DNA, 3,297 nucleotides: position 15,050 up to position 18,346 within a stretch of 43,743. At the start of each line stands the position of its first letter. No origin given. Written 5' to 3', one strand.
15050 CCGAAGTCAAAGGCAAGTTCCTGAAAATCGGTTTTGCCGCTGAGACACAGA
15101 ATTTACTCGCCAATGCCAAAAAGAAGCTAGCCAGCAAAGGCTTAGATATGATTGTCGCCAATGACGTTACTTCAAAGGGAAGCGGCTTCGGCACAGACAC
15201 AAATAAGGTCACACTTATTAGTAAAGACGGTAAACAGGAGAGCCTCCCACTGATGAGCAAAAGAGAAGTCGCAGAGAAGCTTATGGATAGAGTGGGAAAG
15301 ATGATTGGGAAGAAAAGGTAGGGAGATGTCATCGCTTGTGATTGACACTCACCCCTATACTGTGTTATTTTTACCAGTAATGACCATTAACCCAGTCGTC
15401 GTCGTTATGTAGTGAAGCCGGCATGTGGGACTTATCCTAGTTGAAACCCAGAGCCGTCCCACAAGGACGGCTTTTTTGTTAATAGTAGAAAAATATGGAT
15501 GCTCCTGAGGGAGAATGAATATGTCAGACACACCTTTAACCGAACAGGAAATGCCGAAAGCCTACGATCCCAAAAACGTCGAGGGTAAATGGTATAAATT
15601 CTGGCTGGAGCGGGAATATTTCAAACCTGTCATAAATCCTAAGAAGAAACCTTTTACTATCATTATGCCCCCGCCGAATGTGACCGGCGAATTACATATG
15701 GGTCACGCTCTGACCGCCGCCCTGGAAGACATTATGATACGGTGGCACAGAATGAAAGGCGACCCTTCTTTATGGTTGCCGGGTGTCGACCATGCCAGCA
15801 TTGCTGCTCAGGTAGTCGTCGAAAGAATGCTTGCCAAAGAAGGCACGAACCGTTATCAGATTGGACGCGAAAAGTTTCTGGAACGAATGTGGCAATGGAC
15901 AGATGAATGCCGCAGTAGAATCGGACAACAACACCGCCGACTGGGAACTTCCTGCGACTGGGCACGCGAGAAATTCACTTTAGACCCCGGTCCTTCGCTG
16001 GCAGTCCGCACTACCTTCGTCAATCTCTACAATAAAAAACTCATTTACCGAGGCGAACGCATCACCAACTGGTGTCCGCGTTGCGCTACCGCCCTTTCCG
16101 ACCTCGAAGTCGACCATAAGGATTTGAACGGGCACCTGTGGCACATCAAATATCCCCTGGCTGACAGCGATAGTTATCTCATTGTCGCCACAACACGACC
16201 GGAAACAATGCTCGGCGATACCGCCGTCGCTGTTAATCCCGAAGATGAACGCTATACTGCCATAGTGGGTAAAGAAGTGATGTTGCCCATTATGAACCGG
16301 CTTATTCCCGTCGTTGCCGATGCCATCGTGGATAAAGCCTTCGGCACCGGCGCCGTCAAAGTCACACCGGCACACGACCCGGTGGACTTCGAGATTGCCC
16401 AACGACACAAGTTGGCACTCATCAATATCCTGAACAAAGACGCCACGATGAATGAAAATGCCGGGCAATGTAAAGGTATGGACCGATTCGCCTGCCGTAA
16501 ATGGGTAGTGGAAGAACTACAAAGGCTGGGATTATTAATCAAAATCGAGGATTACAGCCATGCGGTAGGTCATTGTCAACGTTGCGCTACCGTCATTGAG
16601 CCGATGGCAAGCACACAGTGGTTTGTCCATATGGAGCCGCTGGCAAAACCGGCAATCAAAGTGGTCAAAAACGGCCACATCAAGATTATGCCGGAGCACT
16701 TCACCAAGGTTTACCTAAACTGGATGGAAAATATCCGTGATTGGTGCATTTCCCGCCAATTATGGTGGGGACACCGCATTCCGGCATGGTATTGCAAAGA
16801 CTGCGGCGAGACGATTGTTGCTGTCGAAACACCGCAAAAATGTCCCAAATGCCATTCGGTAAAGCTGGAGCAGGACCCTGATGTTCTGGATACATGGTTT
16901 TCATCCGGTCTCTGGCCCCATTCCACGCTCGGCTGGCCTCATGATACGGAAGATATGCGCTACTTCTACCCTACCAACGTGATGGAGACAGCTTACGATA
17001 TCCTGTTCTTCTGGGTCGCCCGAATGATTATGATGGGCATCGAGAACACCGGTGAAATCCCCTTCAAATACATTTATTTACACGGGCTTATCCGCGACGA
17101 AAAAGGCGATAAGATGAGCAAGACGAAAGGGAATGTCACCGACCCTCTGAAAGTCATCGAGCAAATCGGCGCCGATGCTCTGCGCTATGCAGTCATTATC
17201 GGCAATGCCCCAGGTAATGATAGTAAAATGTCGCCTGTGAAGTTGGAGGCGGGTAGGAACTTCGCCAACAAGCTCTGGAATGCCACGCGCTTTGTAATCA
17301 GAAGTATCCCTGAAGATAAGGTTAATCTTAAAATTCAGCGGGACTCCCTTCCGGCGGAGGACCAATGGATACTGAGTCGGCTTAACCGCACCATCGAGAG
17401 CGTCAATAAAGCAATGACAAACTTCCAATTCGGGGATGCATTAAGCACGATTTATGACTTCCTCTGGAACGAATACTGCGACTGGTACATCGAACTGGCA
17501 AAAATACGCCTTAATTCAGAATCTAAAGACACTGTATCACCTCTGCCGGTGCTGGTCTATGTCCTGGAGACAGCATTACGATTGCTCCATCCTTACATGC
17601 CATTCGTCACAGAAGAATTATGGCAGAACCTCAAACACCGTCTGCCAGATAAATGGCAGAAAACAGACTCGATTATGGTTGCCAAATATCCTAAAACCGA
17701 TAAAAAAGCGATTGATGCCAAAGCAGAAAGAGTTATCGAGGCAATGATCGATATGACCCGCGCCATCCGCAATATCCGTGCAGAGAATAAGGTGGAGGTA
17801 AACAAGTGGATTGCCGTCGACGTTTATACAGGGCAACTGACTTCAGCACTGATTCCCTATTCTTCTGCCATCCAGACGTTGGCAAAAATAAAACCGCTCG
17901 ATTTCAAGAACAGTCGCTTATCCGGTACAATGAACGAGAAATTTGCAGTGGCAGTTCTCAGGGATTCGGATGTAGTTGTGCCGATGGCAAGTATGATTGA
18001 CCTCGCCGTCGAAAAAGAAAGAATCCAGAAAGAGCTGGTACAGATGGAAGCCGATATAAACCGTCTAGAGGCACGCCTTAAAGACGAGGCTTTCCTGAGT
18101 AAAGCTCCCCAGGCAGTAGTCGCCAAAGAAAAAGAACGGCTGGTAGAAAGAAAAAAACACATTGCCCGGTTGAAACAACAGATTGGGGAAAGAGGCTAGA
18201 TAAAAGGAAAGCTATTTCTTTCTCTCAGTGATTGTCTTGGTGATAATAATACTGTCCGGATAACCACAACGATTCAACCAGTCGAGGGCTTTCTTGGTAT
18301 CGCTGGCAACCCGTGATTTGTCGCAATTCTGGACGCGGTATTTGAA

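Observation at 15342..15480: Val-Val-Val-Val leader peptide with mutually exclusive antiterminator and terminator upstream of valS: candidate ribosome-mediated attenuation of valyl-tRNA synthetase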

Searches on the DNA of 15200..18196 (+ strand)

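Call 3: search_rna_families(source=window, start=15200, end=15650, threshold=evalue, max_evalue=10, show_alignments=3)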
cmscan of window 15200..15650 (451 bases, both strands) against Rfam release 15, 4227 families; matches with E-value up to 10: 3.
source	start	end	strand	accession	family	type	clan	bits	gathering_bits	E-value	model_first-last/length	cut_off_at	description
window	15488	15521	+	RF01360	CRISPR-DR47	Gene; CRISPR;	-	18.7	39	0.66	1-37/37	no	CRISPR RNA direct repeat element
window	15429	15479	+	RF01859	Phe_leader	Cis-reg; leader;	-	16.6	55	3.8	1-125/125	no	Phenylalanine leader peptide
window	15410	15488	+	RF00519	suhB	Gene; sRNA;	CL00108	12.3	41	7.9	1-77/77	no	Makes More Granules Regulator RNA (mmgR)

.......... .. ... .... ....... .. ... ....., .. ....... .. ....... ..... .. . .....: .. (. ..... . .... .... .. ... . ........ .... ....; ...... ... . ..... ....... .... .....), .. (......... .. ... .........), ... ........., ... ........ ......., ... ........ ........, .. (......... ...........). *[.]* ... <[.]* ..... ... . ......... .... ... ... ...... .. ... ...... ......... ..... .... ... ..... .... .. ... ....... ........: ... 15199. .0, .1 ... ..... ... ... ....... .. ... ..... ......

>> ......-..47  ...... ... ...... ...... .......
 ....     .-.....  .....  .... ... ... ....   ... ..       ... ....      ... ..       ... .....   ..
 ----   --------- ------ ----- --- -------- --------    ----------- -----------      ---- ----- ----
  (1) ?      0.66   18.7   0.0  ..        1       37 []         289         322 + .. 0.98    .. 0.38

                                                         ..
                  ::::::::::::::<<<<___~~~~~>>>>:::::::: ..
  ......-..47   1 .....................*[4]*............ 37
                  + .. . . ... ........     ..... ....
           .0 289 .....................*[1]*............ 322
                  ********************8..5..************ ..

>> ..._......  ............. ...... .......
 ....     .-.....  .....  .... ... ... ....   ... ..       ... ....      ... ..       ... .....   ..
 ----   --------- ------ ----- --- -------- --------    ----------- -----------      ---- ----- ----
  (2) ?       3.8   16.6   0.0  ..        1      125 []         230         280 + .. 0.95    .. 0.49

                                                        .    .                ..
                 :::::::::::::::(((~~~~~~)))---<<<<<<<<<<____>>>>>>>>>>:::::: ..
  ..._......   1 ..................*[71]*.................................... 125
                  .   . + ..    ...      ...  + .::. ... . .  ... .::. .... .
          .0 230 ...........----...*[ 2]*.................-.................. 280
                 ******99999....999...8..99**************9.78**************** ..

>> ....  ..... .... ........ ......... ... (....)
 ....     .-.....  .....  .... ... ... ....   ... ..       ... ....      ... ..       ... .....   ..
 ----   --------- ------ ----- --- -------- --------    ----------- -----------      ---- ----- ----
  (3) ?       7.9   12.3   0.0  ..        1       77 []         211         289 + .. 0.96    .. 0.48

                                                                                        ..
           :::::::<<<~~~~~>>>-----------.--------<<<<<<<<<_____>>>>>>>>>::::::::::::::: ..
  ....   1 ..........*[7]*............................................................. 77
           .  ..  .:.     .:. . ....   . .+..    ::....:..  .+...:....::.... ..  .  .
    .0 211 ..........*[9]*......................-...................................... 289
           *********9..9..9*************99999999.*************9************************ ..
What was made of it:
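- On T-box riboswitch (Rfam RF00230): No RF00230 hit at E <= 10 in 15200-15650 (call 3).
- On Rfam amino-acid leader families (Phe_leader, Leu_leader, Thr_leader, His_leader, Trp_leader): The only hit is Phe_leader at 16.6 bits against a cutoff of 55, and it covers the terminator hairpin only (call 3).
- Closest known: T-box riboswitch upstream of valS. Different: The window leader has no T-box signal (call 3).
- There is no T-box hit at E <= 10 in 15200-15650 (call 3).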

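Call 55: search_rna_families(source=L058, start=2600, end=3020, threshold=evalue, max_evalue=1, show_alignments=1)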
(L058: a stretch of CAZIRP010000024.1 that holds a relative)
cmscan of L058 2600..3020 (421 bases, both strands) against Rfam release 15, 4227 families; matches with E-value up to 1: 1.
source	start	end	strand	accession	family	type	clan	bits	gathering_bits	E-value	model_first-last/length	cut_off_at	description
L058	2600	2923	+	RF00230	T-box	Cis-reg; leader;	-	63.4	93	1.4e-13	13-219/219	5'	T-box leader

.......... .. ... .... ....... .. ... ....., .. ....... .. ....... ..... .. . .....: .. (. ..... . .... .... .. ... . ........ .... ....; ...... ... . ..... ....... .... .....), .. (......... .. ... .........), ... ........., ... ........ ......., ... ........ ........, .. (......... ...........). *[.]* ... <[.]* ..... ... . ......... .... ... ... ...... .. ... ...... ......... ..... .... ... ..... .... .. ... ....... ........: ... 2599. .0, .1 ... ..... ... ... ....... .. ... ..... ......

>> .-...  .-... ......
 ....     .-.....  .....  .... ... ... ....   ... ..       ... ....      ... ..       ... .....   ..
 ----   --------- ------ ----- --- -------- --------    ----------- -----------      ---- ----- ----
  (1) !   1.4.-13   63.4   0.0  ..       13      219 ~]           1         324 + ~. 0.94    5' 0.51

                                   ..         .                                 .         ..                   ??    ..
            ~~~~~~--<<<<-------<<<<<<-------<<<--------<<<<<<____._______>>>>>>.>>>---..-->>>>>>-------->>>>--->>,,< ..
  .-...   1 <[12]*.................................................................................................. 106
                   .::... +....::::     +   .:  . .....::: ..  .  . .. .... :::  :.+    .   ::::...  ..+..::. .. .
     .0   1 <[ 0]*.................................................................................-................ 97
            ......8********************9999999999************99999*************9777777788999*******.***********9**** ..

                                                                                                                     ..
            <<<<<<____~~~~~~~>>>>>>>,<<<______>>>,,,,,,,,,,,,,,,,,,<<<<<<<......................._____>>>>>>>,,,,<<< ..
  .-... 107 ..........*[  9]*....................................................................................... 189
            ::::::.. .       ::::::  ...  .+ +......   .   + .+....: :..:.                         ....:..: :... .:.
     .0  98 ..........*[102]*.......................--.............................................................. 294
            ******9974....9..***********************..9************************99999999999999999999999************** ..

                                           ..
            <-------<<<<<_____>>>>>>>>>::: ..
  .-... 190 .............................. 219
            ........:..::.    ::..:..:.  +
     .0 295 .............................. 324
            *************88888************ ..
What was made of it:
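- On T-box riboswitch (Rfam RF00230): The positive control L058 gives 63.4 bits, E 1.4e-13, with the same settings (call 55).
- There is no T-box signal (call 3), and the positive control works (call 55).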

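Call 61: search_with_rna_model(model_id=R1, sources=[L100, L101, L102, L103, L104, L105, L106, L107, L108, L109, L110, L111, L112, L113, L114, L115, L116, L117, L118, L119, L120, L121, L122, L123, L124, L125, L126, L127, L128, L129, L130, L131, L132, L133, L134, L135, L136, L137, L138, L139, L140, L141, L142, L143, L144, L145, L146, L147, L148, L149, L150, L151, L152, L153, L154, L155, L156, L157, L158, L159, L160, L161, L162, L163, L164, L165, L166, L167, L168, L169, L170, L171, L172, L173], max_evalue=10)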
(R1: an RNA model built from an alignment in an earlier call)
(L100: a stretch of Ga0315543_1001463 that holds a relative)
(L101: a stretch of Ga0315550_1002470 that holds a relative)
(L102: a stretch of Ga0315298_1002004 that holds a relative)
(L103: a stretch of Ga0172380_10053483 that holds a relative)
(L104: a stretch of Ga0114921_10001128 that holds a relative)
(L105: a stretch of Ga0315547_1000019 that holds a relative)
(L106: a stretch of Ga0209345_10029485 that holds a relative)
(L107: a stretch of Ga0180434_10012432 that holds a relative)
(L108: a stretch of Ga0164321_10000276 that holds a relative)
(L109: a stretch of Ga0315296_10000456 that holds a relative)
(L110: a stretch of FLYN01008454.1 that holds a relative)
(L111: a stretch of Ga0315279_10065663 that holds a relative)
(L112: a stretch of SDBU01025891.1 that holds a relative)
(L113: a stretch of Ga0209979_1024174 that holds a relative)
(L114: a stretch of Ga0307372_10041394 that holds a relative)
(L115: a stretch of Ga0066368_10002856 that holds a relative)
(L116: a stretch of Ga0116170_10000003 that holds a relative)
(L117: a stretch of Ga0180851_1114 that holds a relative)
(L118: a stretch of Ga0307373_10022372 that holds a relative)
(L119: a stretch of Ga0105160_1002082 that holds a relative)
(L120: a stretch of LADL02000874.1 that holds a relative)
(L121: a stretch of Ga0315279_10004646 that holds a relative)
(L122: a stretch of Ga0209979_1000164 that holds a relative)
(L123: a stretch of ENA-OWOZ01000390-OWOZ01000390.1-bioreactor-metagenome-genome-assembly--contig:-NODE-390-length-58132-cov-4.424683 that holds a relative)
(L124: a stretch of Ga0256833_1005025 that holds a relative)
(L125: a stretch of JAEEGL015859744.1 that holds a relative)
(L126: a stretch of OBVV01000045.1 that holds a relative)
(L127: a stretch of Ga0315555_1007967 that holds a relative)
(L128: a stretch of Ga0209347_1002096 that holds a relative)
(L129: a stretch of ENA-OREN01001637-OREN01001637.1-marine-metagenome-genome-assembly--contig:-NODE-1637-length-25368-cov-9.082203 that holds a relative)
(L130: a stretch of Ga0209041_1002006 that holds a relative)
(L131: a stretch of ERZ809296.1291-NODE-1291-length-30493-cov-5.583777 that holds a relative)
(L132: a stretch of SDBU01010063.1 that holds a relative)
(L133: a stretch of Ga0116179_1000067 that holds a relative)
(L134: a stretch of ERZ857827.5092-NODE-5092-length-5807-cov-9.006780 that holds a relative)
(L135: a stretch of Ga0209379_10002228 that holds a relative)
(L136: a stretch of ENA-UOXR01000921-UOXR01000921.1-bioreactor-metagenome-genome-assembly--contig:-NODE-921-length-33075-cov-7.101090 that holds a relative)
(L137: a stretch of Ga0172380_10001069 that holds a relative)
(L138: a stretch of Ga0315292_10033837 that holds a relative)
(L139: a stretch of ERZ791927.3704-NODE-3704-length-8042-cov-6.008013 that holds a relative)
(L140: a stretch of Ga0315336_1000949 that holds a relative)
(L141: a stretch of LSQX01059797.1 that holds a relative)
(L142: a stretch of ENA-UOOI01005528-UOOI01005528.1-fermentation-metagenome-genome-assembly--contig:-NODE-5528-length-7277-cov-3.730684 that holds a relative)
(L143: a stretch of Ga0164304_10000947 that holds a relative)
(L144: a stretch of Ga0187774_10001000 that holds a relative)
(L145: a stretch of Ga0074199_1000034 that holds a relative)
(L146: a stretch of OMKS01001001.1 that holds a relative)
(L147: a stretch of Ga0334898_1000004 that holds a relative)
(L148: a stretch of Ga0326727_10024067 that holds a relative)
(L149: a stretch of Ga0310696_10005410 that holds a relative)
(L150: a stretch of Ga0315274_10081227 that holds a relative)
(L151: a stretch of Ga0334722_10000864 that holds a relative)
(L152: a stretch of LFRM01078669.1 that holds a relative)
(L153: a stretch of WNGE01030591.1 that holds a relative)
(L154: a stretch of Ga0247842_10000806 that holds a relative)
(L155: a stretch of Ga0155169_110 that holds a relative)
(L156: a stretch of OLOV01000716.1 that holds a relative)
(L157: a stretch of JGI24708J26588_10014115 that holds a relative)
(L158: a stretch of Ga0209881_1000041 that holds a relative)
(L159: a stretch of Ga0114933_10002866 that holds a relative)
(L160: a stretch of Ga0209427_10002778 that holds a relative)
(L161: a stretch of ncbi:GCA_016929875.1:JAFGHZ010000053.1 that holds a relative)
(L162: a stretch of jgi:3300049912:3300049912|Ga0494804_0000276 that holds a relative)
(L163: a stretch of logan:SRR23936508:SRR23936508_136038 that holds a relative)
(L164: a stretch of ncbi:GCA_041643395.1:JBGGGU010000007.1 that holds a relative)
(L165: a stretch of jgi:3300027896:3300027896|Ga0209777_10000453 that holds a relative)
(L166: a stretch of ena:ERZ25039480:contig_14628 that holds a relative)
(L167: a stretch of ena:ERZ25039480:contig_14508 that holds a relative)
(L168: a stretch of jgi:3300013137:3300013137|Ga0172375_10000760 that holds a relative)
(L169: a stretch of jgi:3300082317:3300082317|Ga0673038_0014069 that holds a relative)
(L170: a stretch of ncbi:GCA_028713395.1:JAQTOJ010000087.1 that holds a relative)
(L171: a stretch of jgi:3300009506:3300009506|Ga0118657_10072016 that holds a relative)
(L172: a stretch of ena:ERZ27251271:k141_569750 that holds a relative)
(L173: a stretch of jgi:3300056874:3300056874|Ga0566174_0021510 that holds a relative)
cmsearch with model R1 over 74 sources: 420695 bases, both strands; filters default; matches with E-value up to 10: 28.
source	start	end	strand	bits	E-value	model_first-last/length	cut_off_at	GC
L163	1399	1483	+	81.7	4.7e-21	1-88/88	no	0.58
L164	1399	1483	+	81.7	4.7e-21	1-88/88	no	0.58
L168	298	380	+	77.1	9.5e-20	1-88/88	no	0.55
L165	1403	1483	+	74.3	6.3e-19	1-88/88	no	0.56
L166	1281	1362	+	71.7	3.5e-18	1-88/88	no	0.5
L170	1339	1422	+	71.1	5.1e-18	1-88/88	no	0.55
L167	1384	1465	+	70.2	9.2e-18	1-88/88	no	0.55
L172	1328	1408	+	68.8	2.3e-17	1-88/88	no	0.48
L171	358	442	+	68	4e-17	1-88/88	no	0.56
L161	1403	1484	+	63.3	8.9e-16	1-88/88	no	0.51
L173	164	245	+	55.4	1.6e-13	1-88/88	no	0.51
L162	1294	1376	+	55.3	1.8e-13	1-88/88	no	0.52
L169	1312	1393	+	50.5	4.1e-12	1-88/88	no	0.49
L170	1390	1433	-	21.8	0.00077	43-88/88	no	0.59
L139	4620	4666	+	16.3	0.028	41-88/88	no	0.55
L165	1451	1496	-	13.5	0.18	41-88/88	no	0.52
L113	765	834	-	13.1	0.24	1-88/88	no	0.47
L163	1451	1496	-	12.1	0.46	41-88/88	no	0.54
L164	1451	1496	-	12.1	0.46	41-88/88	no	0.54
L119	1617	1639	-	11.9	0.53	60-82/88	no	0.7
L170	61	136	-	11.6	0.64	1-88/88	no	0.47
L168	348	390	-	11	0.96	44-88/88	no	0.51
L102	80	158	-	10.9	1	1-88/88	no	0.48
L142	4709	4730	-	9.8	2.1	60-82/88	no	0.77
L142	4709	4730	+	9.6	2.5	60-82/88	no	0.77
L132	2718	2752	-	9.5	2.7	1-88/88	no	0.69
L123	528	603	+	9.3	3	1-88/88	no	0.46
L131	3874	3892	-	7.7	8.6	62-80/88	no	0.68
